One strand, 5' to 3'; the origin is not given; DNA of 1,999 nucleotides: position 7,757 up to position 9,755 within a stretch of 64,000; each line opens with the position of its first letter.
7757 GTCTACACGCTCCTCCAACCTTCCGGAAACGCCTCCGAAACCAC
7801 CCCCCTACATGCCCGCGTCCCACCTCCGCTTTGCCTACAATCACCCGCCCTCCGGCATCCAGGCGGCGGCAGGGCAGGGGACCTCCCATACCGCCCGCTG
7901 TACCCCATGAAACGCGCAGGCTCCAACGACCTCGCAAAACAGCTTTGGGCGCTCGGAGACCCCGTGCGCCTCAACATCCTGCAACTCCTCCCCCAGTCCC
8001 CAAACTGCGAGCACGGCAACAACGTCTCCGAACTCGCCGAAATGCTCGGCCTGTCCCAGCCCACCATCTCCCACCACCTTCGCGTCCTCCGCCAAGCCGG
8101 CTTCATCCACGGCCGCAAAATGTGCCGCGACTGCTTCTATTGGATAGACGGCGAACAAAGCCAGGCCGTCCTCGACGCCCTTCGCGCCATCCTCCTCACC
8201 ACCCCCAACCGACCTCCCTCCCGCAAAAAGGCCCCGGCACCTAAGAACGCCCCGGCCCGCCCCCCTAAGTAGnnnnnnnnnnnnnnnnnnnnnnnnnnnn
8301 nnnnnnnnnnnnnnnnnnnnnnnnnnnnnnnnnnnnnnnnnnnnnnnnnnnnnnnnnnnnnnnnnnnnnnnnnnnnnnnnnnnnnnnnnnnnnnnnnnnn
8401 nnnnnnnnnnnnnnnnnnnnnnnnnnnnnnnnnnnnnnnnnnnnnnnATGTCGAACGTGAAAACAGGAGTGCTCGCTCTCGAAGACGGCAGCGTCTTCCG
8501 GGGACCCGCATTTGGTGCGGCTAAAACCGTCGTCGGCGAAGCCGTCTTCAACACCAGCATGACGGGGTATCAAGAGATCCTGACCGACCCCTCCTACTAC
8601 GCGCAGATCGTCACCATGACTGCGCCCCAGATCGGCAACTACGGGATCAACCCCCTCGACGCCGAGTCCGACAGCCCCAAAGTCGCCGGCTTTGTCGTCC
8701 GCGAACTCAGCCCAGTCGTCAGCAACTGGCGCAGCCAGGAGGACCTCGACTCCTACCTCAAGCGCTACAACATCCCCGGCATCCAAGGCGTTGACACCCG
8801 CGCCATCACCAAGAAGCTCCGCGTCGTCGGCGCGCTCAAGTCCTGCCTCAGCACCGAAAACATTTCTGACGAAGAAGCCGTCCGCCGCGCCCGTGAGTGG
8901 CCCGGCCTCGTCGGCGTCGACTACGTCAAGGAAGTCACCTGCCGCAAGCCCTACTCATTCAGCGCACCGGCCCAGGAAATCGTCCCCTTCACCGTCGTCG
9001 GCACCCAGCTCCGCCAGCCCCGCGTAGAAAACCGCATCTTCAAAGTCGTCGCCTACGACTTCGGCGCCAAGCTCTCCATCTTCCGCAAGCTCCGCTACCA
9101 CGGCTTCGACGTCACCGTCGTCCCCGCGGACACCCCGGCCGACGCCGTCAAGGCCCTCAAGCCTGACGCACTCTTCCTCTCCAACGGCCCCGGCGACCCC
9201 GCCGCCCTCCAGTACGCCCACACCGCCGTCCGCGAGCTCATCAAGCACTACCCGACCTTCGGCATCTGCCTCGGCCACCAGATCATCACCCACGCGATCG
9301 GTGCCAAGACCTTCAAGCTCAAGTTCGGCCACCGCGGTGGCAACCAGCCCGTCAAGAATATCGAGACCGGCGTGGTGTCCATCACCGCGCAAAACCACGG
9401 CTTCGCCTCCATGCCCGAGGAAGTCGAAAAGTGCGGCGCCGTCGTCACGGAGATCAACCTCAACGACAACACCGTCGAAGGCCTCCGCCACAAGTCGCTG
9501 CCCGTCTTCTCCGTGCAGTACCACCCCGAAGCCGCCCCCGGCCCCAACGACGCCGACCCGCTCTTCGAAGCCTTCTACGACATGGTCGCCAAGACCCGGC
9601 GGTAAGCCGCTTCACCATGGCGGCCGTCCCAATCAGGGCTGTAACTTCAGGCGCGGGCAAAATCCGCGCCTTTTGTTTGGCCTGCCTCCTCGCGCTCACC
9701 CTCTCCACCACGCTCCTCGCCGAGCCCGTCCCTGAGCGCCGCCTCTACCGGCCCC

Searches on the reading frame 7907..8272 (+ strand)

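Call 36: search_protein_families(library=pfam, proteins=[window:7907-8272:+], max_evalue=0.00001)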
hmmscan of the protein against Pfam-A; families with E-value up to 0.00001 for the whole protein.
window:7907-8272:+ (121 aa): 4 families
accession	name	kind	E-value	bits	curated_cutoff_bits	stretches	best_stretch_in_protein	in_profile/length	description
PF01022.26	HTH_5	-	1.2e-15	57.5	22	1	18-67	1-45/47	Bacterial regulatory protein, arsR family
PF12840.13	HTH_20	-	8.1e-12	45.4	27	1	16-69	1-50/51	Helix-turn-helix domain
PF13412.12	HTH_24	-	2.2e-07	30.8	21.9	1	38-67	18-47/48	Winged helix-turn-helix DNA-binding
PF01047.28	MarR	-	8e-06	26.1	24.6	0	22-68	6-48/59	MarR family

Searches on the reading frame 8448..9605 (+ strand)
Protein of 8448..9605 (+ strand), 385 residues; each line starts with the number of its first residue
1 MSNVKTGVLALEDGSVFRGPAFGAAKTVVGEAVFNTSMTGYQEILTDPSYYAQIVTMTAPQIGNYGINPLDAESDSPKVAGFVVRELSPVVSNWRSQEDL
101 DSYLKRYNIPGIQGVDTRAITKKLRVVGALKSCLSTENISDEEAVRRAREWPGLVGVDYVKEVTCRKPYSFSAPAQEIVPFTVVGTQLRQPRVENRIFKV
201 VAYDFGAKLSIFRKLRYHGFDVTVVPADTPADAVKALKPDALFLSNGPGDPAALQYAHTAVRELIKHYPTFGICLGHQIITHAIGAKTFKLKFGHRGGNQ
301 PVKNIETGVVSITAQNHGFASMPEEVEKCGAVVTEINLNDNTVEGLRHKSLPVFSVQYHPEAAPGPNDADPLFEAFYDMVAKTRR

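Call 36: search_protein_families(library=pfam, proteins=[window:8448-9605:+], max_evalue=0.00001)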
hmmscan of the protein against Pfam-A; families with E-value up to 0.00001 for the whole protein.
window:8448-9605:+ (385 aa): 2 families
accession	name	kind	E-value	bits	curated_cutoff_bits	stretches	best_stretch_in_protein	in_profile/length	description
PF00988.28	CPSase_sm_chain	-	1e-52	177.7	27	1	9-133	1-125/126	Carbamoyl-phosphate synthase small chain, CPSase domain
PF00117.34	GATase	-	2.2e-48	164.9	22.8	1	202-378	2-189/190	Glutamine amidotransferase class-I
